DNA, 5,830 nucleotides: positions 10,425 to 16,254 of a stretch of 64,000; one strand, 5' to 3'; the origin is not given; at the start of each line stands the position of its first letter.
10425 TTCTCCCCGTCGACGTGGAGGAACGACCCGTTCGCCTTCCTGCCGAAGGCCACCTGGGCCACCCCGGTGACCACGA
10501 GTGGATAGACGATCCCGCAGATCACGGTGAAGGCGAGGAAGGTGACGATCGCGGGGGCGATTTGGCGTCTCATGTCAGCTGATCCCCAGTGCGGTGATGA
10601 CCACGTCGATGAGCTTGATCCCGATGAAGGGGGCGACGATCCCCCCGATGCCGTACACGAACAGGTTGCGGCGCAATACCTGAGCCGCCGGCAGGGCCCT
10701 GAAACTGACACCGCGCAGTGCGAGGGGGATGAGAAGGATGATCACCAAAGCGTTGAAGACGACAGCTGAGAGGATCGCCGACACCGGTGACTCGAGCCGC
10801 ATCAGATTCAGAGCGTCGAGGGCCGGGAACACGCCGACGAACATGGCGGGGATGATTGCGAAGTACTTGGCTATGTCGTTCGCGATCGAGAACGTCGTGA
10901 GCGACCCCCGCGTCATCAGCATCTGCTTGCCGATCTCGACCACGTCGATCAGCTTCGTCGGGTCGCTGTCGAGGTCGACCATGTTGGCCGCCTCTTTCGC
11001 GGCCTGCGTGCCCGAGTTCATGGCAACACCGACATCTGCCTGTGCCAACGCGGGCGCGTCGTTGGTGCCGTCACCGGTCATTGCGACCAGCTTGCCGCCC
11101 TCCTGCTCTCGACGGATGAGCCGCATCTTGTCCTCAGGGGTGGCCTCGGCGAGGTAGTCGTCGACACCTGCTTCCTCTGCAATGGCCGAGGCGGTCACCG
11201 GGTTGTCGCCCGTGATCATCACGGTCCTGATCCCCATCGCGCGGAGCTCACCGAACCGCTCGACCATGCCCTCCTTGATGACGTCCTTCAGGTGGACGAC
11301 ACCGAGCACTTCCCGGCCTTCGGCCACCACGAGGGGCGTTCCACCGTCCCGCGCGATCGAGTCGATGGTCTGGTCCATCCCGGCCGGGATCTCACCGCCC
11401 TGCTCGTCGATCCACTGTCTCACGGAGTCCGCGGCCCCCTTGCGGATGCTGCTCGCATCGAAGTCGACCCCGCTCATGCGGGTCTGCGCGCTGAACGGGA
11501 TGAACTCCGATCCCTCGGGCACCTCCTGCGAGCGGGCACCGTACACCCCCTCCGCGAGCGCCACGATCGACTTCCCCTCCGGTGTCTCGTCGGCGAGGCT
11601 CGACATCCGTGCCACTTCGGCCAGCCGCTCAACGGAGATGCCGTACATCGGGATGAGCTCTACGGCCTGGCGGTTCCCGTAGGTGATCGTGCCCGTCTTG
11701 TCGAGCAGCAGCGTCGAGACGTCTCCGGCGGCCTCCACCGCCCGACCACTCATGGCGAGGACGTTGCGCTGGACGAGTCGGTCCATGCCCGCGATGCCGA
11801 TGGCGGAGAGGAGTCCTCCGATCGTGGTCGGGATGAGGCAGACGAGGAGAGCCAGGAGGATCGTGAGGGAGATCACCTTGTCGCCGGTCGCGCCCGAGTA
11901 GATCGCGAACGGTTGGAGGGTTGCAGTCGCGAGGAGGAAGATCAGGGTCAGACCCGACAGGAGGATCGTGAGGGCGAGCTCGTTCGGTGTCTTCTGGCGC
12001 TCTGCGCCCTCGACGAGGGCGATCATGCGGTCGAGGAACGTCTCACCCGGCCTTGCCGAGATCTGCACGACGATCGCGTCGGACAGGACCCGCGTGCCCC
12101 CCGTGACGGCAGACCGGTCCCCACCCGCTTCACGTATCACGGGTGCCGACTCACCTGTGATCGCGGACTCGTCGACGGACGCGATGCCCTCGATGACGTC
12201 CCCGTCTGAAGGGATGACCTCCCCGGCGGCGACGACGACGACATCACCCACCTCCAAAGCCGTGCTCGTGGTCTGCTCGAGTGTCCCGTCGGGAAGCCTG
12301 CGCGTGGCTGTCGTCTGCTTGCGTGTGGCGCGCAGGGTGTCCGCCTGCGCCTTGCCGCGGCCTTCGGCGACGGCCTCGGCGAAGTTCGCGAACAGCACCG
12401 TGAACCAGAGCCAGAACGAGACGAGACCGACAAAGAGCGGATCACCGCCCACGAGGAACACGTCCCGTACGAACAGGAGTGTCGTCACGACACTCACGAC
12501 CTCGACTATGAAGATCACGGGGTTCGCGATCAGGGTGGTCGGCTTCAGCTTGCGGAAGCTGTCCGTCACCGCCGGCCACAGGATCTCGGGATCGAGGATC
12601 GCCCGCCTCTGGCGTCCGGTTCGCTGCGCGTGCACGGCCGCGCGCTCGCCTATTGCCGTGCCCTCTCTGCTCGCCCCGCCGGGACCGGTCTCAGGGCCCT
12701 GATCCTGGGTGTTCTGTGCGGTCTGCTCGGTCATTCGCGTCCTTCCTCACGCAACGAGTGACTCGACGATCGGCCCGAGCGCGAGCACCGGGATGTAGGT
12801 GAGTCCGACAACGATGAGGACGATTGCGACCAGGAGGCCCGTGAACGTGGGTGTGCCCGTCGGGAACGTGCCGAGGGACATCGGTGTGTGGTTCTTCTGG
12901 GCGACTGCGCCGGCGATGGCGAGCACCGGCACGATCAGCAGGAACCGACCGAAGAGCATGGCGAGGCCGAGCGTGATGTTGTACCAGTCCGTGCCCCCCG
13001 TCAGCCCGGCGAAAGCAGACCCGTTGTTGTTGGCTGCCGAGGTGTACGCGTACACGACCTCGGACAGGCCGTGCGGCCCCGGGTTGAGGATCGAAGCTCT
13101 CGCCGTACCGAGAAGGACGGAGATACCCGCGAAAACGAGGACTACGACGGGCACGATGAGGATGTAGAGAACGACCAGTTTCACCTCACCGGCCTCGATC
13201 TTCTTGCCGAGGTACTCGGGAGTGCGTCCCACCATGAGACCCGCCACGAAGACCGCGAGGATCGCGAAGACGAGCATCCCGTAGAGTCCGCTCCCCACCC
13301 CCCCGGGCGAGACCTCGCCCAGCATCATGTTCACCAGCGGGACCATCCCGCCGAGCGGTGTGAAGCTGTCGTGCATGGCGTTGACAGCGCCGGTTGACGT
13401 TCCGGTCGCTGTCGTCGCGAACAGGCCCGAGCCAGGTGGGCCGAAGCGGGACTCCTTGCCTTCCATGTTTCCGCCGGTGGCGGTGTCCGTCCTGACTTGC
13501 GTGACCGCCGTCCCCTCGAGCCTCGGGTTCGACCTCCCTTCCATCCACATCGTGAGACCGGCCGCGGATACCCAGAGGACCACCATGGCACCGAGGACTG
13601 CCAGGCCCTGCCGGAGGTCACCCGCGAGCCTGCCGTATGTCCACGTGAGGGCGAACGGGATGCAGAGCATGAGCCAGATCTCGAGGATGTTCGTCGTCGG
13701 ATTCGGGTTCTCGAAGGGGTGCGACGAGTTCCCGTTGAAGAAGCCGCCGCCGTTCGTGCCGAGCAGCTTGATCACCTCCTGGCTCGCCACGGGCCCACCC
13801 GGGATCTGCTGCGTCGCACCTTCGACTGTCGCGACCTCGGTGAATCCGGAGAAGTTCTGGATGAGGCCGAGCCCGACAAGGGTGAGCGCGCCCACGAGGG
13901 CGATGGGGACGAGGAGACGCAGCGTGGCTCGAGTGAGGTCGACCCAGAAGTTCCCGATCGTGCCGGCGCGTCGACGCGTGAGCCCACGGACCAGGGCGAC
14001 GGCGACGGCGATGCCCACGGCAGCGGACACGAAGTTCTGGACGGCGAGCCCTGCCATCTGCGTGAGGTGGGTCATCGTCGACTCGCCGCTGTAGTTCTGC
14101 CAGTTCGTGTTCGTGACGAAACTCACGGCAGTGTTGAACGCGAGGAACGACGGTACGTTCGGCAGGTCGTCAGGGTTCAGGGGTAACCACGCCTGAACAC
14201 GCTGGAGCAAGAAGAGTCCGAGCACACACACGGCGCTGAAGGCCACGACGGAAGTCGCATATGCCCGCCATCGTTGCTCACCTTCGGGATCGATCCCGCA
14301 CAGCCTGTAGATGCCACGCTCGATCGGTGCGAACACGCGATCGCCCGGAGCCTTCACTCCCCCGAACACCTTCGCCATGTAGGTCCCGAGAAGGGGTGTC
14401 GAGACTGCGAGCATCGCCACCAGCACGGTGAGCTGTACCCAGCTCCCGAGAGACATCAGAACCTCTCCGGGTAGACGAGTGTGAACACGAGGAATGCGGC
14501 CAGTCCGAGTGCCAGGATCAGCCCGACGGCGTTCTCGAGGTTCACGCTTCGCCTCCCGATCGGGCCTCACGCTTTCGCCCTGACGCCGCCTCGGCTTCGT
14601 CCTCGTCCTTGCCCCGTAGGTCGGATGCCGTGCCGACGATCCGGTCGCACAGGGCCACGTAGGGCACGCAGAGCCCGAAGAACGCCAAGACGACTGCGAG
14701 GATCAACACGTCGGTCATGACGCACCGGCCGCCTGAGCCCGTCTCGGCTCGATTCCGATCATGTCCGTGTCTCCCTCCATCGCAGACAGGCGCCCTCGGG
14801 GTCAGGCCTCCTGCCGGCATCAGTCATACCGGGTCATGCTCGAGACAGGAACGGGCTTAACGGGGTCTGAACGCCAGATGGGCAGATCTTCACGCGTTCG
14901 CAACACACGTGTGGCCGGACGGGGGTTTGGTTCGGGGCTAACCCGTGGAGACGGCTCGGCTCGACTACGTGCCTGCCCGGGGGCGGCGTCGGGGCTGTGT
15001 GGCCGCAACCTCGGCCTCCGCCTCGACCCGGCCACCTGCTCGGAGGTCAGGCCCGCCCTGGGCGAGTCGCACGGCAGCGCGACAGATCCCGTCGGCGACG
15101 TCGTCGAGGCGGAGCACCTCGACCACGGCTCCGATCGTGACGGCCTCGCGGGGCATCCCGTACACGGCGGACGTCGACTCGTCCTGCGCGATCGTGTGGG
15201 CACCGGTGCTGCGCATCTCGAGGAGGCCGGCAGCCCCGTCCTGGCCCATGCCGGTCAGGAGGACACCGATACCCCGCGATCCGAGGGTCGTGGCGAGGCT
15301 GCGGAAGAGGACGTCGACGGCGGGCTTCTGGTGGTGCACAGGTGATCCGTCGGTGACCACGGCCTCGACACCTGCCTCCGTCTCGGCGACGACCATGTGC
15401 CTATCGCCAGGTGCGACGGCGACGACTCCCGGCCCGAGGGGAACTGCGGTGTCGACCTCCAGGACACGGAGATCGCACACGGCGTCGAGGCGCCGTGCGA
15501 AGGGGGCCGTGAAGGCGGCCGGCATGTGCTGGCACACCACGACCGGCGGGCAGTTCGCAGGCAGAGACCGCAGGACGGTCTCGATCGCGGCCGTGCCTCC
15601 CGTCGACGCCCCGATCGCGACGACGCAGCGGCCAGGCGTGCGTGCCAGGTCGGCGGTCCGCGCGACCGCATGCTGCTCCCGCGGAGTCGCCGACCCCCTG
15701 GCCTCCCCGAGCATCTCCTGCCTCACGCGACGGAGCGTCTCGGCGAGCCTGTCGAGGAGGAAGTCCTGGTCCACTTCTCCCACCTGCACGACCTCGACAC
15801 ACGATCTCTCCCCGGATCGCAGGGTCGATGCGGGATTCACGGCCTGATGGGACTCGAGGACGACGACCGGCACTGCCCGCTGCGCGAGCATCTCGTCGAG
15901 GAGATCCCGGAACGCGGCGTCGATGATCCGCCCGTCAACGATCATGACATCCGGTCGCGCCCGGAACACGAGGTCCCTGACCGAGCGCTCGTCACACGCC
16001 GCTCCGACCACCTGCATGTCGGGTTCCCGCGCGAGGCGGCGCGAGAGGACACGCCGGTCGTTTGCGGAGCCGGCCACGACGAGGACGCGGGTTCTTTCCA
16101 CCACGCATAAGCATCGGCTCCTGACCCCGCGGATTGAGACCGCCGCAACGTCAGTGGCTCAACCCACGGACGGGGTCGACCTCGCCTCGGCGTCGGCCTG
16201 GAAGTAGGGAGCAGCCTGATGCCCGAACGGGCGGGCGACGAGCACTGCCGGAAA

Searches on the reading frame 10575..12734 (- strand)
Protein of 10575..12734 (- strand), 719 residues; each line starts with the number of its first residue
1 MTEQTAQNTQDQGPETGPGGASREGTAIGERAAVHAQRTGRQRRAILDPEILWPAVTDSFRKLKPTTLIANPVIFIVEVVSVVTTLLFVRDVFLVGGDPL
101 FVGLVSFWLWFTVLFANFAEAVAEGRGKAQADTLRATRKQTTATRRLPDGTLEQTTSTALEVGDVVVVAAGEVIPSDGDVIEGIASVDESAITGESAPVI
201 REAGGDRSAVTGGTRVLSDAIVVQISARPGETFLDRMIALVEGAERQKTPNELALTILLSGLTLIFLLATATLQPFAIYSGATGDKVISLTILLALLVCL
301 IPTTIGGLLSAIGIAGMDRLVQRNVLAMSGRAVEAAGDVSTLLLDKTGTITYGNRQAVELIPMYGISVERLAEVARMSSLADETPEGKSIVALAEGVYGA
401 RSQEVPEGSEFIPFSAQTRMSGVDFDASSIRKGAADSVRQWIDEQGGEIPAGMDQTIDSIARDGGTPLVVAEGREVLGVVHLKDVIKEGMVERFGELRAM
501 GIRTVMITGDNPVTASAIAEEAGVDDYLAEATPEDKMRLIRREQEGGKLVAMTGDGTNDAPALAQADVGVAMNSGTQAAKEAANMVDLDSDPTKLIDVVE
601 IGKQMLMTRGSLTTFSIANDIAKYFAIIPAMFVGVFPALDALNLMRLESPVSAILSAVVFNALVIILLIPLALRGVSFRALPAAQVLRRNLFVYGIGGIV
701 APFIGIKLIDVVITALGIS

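Call 55: search_protein_families(library=pfam, proteins=[window:10575-12734:-], max_evalue=0.0001)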
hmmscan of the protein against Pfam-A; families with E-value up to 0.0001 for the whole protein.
window:10575-12734:- (719 aa): 3 families
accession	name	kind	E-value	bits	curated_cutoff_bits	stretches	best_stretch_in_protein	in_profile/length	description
PF00122.25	E1-E2_ATPase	-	4.5e-31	108.2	28.1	1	142-322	5-180/181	E1-E2 ATPase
PF00702.32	Hydrolase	-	3.3e-26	93.3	26.4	1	340-567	2-191/191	haloacid dehalogenase-like hydrolase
PF08282.18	Hydrolase_3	-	3.3e-06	27.4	20.9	1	550-586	206-242/255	haloacid dehalogenase-like hydrolase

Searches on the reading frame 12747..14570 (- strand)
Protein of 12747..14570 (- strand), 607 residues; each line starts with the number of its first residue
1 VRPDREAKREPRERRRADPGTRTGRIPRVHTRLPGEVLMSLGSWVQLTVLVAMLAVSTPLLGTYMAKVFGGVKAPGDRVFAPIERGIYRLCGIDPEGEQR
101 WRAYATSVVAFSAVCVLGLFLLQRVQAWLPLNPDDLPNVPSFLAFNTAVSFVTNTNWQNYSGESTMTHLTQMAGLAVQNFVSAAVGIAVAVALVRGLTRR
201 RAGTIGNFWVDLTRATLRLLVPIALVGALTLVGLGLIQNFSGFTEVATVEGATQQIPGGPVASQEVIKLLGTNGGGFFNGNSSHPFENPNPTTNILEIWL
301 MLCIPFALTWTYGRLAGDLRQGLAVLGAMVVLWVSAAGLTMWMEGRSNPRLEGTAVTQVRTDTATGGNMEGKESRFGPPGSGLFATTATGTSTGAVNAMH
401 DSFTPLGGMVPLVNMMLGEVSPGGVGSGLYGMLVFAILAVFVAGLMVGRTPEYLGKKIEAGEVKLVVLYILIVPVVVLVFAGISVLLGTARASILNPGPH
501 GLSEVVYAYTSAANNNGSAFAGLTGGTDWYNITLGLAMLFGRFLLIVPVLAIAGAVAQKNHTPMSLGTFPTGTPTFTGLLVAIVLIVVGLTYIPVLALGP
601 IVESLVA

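Call 55: search_protein_families(library=pfam, proteins=[window:12747-14570:-], max_evalue=0.0001)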
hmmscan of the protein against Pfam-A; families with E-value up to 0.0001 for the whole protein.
window:12747-14570:- (607 aa): 1 family
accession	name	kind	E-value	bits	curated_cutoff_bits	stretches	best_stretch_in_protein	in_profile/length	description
PF03814.21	KdpA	-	4.8e-239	794.5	22.6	1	49-605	2-548/548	Potassium-transporting ATPase A subunit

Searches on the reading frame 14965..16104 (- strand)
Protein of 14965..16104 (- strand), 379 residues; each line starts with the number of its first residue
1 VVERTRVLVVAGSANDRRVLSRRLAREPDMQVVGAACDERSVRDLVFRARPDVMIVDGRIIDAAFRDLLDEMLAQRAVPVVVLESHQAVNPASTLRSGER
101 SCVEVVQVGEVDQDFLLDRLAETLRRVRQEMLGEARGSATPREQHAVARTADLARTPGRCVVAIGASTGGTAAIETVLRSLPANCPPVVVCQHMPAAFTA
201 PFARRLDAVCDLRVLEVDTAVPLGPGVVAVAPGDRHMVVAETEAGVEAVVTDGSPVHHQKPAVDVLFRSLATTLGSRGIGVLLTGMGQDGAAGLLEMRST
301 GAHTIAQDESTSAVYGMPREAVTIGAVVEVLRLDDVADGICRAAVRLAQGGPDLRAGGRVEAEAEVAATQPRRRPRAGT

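Call 55: search_protein_families(library=pfam, proteins=[window:14965-16104:-], max_evalue=0.0001)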
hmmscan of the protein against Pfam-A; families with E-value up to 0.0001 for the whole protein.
window:14965-16104:- (379 aa): 1 family
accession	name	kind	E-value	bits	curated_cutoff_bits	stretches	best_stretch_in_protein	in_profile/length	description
PF01339.22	CheB_methylest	-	7.7e-60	202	24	1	162-339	1-173/174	CheB methylesterase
